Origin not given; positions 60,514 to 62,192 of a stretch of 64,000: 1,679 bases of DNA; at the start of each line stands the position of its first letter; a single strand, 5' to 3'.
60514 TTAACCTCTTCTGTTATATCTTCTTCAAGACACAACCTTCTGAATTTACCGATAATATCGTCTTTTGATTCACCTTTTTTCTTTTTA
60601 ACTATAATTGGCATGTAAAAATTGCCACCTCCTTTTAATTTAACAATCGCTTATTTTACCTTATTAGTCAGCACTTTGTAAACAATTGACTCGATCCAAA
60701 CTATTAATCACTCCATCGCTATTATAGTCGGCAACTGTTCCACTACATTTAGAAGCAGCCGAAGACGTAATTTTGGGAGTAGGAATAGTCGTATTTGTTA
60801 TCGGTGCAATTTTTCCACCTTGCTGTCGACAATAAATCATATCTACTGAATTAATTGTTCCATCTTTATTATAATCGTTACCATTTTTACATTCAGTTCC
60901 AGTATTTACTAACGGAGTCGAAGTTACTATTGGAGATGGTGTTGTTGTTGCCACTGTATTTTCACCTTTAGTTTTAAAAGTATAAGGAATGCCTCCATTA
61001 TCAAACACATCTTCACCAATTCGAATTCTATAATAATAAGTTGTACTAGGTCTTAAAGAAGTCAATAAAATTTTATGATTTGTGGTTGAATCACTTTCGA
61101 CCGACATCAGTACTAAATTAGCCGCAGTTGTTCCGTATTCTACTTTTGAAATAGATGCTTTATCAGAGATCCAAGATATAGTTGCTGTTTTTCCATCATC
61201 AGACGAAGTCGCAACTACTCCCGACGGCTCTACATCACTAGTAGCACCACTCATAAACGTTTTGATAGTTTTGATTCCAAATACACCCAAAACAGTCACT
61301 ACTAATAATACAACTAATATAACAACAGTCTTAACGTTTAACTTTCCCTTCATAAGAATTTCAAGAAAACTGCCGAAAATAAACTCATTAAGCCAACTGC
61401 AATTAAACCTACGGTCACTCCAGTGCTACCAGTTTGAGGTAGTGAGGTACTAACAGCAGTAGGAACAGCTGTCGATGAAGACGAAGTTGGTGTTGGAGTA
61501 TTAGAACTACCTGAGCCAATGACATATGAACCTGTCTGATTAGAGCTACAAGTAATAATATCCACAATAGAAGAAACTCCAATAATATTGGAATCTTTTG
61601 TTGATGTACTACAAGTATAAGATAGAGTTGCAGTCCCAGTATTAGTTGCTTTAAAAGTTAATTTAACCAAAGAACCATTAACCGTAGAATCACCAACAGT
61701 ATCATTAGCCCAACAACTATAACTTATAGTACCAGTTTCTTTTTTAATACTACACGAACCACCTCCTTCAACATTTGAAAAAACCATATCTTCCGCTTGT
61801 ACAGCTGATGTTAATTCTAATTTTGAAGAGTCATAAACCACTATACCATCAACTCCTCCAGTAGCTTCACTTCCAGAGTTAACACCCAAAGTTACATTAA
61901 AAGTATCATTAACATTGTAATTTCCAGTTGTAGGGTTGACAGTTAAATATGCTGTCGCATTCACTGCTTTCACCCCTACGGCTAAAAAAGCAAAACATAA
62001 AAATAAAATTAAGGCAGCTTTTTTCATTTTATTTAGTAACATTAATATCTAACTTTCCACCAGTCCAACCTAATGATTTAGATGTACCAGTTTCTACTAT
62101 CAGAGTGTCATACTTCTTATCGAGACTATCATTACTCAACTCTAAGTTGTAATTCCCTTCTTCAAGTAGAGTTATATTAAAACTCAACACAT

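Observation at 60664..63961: Cell-surface cohesin-like and dockerin-like module cluster, with one LPQTG sortase substrate and a Cys-rich (GP)n-linked dockerin protein whose N-terminus is unresolved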

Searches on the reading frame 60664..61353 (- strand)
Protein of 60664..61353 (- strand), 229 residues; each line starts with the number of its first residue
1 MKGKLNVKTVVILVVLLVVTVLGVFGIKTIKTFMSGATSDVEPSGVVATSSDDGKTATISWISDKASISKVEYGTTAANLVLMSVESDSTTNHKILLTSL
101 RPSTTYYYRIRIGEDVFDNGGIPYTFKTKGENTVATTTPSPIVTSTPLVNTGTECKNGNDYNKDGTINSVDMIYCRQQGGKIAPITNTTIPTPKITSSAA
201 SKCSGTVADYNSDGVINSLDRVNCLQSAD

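Call 3: search_protein_families(library=pfam, proteins=[window:60664-61353:-], max_evalue=1)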
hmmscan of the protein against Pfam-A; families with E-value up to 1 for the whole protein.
window:60664-61353:- (229 aa): 5 families
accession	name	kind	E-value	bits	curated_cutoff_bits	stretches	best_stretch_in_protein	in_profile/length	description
PF16656.11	Pur_ac_phosph_N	-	1.5e-09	38.8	30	1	43-128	1-93/93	Purple acid Phosphatase, N-terminal domain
PF00404.24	Dockerin_1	-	5.5e-06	26.9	22.9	1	160-221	3-49/57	Dockerin type I domain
PF16655.11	PhoD_N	-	0.0082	17.1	30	1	75-115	41-81/90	PhoD-like phosphatase, N-terminal domain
PF00041.27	fn3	-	0.011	16.4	25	1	43-111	3-67/84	Fibronectin type III domain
PF13202.12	EF-hand_5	-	0.17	11.8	25.9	0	160-168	9-17/25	EF hand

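Call 6: search_protein_families(library=ncbifam, proteins=[window:60664-61353:-], max_evalue=1)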
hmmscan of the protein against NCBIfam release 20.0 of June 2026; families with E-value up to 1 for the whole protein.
window:60664-61353:- (229 aa): 0 families

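Call 75: search_protein_representatives(protein=window:60664-61353:-)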
Query: 229 residues. Proteins with E-value up to 0.001 (for the whole library): 5808; up to 1e-10: 1797; up to 1e-30: 223. The best 150 are listed.
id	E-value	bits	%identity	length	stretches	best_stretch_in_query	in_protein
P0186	1.0e-124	430.3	36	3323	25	55-152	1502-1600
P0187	4.8e-112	389.0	32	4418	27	55-123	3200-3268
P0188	1.8e-97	341.4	34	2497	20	31-134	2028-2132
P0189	7.1e-94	329.6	33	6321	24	21-143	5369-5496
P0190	8.7e-94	329.3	35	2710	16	55-148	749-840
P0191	1.0e-93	329.1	32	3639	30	55-136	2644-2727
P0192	8.4e-91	319.6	34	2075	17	53-143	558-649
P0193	9.1e-91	319.5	34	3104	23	34-134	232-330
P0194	2.7e-89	314.7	33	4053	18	46-144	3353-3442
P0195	2.3e-80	285.5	38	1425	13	47-139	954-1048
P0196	2.8e-80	285.2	45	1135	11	47-135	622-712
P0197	3.8e-80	284.8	34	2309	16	27-147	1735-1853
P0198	2.0e-77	275.8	34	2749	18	45-143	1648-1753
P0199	3.3e-77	275.1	32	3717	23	44-115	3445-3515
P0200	2.7e-75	268.9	32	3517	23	38-150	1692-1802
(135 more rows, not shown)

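Call 79: search_solved_structures(query=A5, max_evalue=1, show_alignments=2)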
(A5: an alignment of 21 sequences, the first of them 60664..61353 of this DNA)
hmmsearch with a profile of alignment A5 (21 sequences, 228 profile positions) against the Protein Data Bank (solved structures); distinct sequences matched with E-value up to 1: 51.
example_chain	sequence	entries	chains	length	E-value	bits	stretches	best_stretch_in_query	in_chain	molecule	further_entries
2y3n_B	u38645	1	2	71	0.00022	24.1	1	159-188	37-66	CELLULOSOMAL FAMILY-48 PROCESSIVE GLYCOSIDE HYDROLASE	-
4fl4_A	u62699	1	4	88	0.00056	22.7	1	161-220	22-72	Glycoside hydrolase family 9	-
6bt9_A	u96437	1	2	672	0.00094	22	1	43-144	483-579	Chitinase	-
8d82_A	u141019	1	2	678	0.0018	21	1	43-115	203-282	Interleukin-6 receptor subunit beta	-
6kg9_A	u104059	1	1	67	0.002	20.9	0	159-184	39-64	And cellulose-binding endoglucanase family 9 CelL ortholog dockerin domain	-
1ohz_B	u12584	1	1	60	0.0041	19.9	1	163-221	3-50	ENDO-1,4-BETA-XYLANASE Y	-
8d6a_A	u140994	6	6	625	0.0041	19.9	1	43-115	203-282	Interleukin-6 receptor subunit beta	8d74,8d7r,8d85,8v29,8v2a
1bj8_A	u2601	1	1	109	0.0042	19.8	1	43-115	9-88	GP130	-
1xzw_A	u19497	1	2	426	0.0063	19.3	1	39-114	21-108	purple acid phosphatase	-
5dwu_B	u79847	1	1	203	0.0066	19.2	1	40-122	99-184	Cytokine receptor common subunit beta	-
6nmy_B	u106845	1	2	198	0.0071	19.1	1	40-122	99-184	Cytokine receptor common subunit beta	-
6kgc_B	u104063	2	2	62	0.0093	18.7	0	163-184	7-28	And cellulose-binding endoglucanase family 9 CelL ortholog dockerin domain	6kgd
6kge_D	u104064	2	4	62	0.01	18.6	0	159-182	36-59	And cellulose-binding endoglucanase family 9 CelL ortholog dockerin domain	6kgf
1bqu_A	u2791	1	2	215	0.011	18.5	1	43-115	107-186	PROTEIN (GP130)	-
3l5h_A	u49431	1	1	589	0.012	18.4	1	43-116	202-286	Interleukin-6 receptor subunit beta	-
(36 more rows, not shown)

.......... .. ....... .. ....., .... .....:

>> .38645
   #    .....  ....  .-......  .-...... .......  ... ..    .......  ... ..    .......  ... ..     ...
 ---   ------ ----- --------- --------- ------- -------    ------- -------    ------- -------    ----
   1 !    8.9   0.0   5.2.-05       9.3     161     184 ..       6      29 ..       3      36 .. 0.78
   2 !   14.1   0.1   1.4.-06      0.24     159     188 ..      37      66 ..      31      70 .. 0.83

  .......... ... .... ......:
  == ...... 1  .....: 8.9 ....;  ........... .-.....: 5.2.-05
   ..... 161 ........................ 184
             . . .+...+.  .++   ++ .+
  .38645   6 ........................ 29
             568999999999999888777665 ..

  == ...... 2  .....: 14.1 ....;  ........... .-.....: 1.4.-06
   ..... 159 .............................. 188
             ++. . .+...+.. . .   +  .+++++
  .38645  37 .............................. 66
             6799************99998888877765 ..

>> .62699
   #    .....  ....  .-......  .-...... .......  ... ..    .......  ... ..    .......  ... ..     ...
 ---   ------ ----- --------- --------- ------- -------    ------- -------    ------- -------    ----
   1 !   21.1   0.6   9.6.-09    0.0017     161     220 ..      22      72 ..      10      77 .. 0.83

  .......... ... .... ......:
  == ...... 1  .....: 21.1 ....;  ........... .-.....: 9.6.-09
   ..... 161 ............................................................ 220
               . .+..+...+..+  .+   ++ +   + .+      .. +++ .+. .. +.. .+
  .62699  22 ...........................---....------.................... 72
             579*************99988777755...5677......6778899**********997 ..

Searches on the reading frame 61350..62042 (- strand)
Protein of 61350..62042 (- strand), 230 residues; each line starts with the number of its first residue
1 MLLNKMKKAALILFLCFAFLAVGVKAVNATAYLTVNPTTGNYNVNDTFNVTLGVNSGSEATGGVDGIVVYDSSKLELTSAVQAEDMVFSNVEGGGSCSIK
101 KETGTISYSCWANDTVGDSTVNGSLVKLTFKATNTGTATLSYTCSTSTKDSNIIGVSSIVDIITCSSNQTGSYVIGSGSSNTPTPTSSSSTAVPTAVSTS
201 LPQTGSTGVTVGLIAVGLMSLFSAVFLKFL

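Call 3: search_protein_families(library=pfam, proteins=[window:61350-62042:-], max_evalue=1)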
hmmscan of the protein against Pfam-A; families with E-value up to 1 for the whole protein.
window:61350-62042:- (230 aa): 3 families
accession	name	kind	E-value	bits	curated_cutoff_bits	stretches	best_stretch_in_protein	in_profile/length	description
PF00963.24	Cohesin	-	3.6e-08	34.1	24.1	1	38-144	8-112/139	Cohesin domain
PF00746.26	Gram_pos_anchor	-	0.023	15.1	20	1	199-228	7-35/43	LPXTG cell wall anchor motif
PF19190.6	BACON_2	-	0.026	14.9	25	1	32-74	43-84/94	Viral BACON domain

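Call 6: search_protein_families(library=ncbifam, proteins=[window:61350-62042:-], max_evalue=1)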
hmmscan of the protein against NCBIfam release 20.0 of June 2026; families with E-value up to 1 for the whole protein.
window:61350-62042:- (230 aa): 2 families
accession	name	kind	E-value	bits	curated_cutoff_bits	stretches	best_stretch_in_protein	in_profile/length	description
NF053819.1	EF0750_LPXTG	subfamily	0.0002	21.8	47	1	180-228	52-99/105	EF2685/EF0750 family sortase-dependent surface protein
TIGR01167.1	LPXTG_anchor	domain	0.035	14.8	15.9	1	200-228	1-29/34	LPXTG cell wall anchor domain-containing protein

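Call 8: find_encoding_contigs(protein=window:61350-62042:-, flank=10000, max_places=10)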
Protein window:61350-62042:- (230 aa): 4 contigs read that carry it; 1 place shown.
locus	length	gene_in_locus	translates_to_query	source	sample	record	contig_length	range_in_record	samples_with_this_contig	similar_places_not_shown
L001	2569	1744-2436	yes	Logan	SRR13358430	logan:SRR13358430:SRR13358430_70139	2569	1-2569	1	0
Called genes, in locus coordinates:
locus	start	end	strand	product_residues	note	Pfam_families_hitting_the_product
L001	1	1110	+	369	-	?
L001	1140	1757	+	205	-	-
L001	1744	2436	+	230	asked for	PF00963:Cohesin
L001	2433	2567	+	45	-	?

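Call 25: search_solved_structures(query=window:61350-62042:-, max_evalue=1, show_alignments=2)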
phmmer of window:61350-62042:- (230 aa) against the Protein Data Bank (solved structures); distinct sequences matched with E-value up to 1: 0.

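Call 28: find_homologous_proteins(query=window:61350-62042:-, max_evalue=0.001)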
Query window:61350-62042:- (230 aa): 105 proteins with E <= 0.001 among 1518 candidates.
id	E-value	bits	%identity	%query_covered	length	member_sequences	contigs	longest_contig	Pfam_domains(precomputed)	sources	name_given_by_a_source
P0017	1.1e-134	464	98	100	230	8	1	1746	PF00963.25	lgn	-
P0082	2.4e-102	359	78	98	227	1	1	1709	PF00963.25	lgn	-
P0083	3.1e-102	358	79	98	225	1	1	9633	PF00963.25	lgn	-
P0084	8.2e-101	354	79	98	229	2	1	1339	PF00963.25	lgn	-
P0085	2.2e-98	346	76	98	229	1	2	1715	PF00963.25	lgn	-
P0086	8.8e-93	327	73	98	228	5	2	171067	PF00963.25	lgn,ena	-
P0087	9.2e-92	324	72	98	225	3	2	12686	PF00963.25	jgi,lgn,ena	-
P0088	1.8e-90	320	71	98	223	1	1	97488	PF00963.25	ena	-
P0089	1.8e-79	284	67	90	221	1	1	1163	PF00963.25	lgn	-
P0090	6.6e-77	276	64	98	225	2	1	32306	PF00963.25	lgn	-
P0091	1.8e-76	274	63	98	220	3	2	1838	PF00963.25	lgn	-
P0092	4.9e-76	273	62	98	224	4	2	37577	-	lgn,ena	-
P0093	2.3e-75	271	62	98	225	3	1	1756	-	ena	-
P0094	8.1e-75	269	61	98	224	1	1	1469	-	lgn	-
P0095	6.9e-74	266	62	98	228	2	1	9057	-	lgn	-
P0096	1.2e-72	262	59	98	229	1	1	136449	PF00963.25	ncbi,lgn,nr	ncbi:MAG: cohesin domain-containing protein [Candidatus Shapirobacteria bacterium]|nr:cohesin domain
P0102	2.5e-58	215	56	90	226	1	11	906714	PF00963.25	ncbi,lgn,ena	-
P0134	6.0e-49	184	46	98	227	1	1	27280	-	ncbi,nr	ncbi:MAG: cohesin domain-containing protein [Candidatus Shapirobacteria bacterium]|nr:cohesin domain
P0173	6.0e-23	99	35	98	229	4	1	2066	PF00963.25,PF00746.27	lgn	-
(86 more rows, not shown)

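Call 29: find_encoding_contigs(protein=P0102, flank=10000, max_places=2)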
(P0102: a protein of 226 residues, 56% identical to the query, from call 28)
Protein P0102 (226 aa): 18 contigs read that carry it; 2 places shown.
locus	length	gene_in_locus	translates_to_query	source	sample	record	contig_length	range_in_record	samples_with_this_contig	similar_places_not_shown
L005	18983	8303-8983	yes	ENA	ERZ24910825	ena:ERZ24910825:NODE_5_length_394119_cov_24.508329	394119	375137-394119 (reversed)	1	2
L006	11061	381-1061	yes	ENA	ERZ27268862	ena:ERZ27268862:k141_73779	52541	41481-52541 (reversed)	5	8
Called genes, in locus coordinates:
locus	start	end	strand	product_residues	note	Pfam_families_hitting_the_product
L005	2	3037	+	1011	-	?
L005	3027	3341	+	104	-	-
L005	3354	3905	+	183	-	PF01765:RRF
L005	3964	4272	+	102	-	-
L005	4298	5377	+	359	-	PF02163:Peptidase_M50, PF04495:GRASP55_65 (weak), PF13180:PDZ_2 (weak), PF17820:PDZ_6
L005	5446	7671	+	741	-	PF02368:Big_2, PF00404:Dockerin_1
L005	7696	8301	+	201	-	-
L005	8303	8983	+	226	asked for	PF00963:Cohesin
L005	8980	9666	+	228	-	PF16656:Pur_ac_phosph_N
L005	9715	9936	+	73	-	PF01165:Ribosomal_S21 (weak)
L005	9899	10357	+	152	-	PF09424:YqeY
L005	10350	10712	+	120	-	PF02130:YbeY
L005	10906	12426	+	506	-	PF13177:DNA_pol3_delta2, PF13401:AAA_22 (faint), PF00004:AAA, PF07724:AAA_2 (weak), PF07728:AAA_5 (faint), PF20964:DnaX_C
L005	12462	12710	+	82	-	PF02575:YbaB_DNA_bd (faint)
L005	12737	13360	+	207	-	PF21176:RecR_HhH, PF02132:RecR_ZnF (weak), PF01751:Toprim, PF13662:Toprim_4, PF21175:RecR_C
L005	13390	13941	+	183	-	-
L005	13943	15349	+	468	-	PF01921:tRNA-synt_1f (faint), PF01406:tRNA-synt_1e, PF09334:tRNA-synt_1g (faint), PF23493:CysS_C (weak)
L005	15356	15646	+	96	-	PF01250:Ribosomal_S6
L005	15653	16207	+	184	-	PF00436:SSB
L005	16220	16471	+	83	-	PF01084:Ribosomal_S18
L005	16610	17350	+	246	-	-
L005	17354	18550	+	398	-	PF22694:CtpB_N-like (weak), PF00595:PDZ (weak), PF13180:PDZ_2, PF17820:PDZ_6, PF03572:Peptidase_S41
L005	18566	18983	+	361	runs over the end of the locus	PF10459:Peptidase_S46 (faint), PF00089:Trypsin, PF13365:Trypsin_2, PF00595:PDZ, PF13180:PDZ_2, PF17820:PDZ_6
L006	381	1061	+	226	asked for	PF00963:Cohesin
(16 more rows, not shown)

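Call 30: find_encoding_contigs(protein=P0096, flank=10000, max_places=2)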
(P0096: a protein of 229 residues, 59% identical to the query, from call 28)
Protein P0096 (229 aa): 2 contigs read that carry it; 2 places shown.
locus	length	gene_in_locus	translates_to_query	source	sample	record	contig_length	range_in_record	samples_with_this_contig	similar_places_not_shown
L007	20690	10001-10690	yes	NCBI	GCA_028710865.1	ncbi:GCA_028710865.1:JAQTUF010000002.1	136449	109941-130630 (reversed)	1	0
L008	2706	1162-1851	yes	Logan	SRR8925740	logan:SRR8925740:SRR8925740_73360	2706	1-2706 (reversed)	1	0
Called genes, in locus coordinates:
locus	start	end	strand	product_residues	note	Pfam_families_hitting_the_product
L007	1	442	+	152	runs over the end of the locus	PF00889:EF_TS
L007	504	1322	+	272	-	-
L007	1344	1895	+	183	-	PF01765:RRF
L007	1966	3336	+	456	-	-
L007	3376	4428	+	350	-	PF02163:Peptidase_M50, PF04495:GRASP55_65, PF13180:PDZ_2 (weak), PF17820:PDZ_6 (weak)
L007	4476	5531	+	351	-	-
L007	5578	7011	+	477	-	PF00404:Dockerin_1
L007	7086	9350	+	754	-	PF00404:Dockerin_1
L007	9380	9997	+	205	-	-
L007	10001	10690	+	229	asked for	PF00963:Cohesin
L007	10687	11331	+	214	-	PF16656:Pur_ac_phosph_N, PF00404:Dockerin_1 (weak)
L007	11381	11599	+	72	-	PF01165:Ribosomal_S21 (faint)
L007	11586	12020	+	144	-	PF09424:YqeY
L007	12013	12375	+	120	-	PF02130:YbeY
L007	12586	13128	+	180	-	-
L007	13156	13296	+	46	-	-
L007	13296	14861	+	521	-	PF13177:DNA_pol3_delta2, PF13401:AAA_22 (weak), PF00004:AAA, PF07728:AAA_5 (weak), PF20964:DnaX_C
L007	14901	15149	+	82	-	PF02575:YbaB_DNA_bd (faint)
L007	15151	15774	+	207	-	PF21176:RecR_HhH, PF02132:RecR_ZnF (weak), PF01751:Toprim, PF13662:Toprim_4, PF21175:RecR_C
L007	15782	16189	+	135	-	PF05014:Nuc_deoxyrib_tr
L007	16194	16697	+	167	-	-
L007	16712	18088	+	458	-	PF01406:tRNA-synt_1e, PF09334:tRNA-synt_1g (weak)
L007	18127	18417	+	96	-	PF01250:Ribosomal_S6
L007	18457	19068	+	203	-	PF00436:SSB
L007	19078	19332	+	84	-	PF01084:Ribosomal_S18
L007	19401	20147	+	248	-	-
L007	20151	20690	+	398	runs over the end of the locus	PF22694:CtpB_N-like (weak), PF00595:PDZ (faint), PF13180:PDZ_2 (weak), PF03572:Peptidase_S41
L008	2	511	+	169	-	?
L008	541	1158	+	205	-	-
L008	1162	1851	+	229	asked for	PF00963:Cohesin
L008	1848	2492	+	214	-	PF16656:Pur_ac_phosph_N, PF00404:Dockerin_1 (weak)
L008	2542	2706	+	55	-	?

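Call 50: search_protein_families(library=pfam, proteins=[L005:5446-7671:+, L007:7086-9350:+, L007:5578-7011:+, L007:1966-3336:+, L007:4476-5531:+], max_evalue=0.1)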
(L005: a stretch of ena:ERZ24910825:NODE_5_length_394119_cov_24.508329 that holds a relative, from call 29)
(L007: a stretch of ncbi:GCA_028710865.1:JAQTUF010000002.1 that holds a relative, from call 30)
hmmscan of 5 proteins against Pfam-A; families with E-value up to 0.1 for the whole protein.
L005:5446-7671:+ (741 aa): 2 families
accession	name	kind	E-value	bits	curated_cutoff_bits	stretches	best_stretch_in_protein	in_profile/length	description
PF02368.24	Big_2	-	9.3e-13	48.4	22.8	1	455-523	2-71/79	Bacterial Ig-like domain (group 2)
PF00404.24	Dockerin_1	-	1.1e-10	42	22.9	1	682-732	1-53/57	Dockerin type I domain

L007:7086-9350:+ (754 aa): 1 family
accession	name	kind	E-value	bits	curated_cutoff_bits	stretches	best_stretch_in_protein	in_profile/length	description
PF00404.24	Dockerin_1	-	1e-09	38.9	22.9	1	698-748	1-56/57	Dockerin type I domain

L007:5578-7011:+ (477 aa): 1 family
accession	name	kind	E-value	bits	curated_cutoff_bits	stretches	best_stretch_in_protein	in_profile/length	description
PF00404.24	Dockerin_1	-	1.2e-08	35.4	22.9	1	409-470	1-56/57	Dockerin type I domain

L007:1966-3336:+ (456 aa): 0 families

L007:4476-5531:+ (351 aa): 0 families

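Call 77: search_protein_families(library=ncbifam, proteins=[L007:504-1322:+, L007:1966-3336:+, L007:4476-5531:+, L005:3964-4272:+, L005:5446-7671:+, L007:7086-9350:+], max_evalue=1)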
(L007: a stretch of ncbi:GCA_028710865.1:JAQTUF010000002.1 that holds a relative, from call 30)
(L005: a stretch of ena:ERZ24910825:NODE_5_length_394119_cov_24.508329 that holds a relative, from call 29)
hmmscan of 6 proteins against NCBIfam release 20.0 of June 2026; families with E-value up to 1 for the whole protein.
L007:504-1322:+ (272 aa): 0 families

L007:1966-3336:+ (456 aa): 1 family
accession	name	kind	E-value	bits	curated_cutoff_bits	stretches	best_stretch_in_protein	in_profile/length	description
NF005128.0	PRK06567.1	equivalog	0.18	9.6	1072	1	233-313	690-769/1031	putative bifunctional glutamate synthase subunit beta/2-polyprenylphenol hydroxylase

L007:4476-5531:+ (351 aa): 0 families

L005:3964-4272:+ (102 aa): 0 families

L005:5446-7671:+ (741 aa): 2 families
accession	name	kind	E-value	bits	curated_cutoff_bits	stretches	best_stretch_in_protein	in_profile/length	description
TIGR02448.1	TIGR02448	subfamily_domain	0.1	12.9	53.85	1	461-513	23-75/101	conserverd hypothetical protein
NF005921.0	PRK07922.1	equivalog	0.12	12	180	1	487-546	65-117/170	amino-acid N-acetyltransferase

L007:7086-9350:+ (754 aa): 0 families
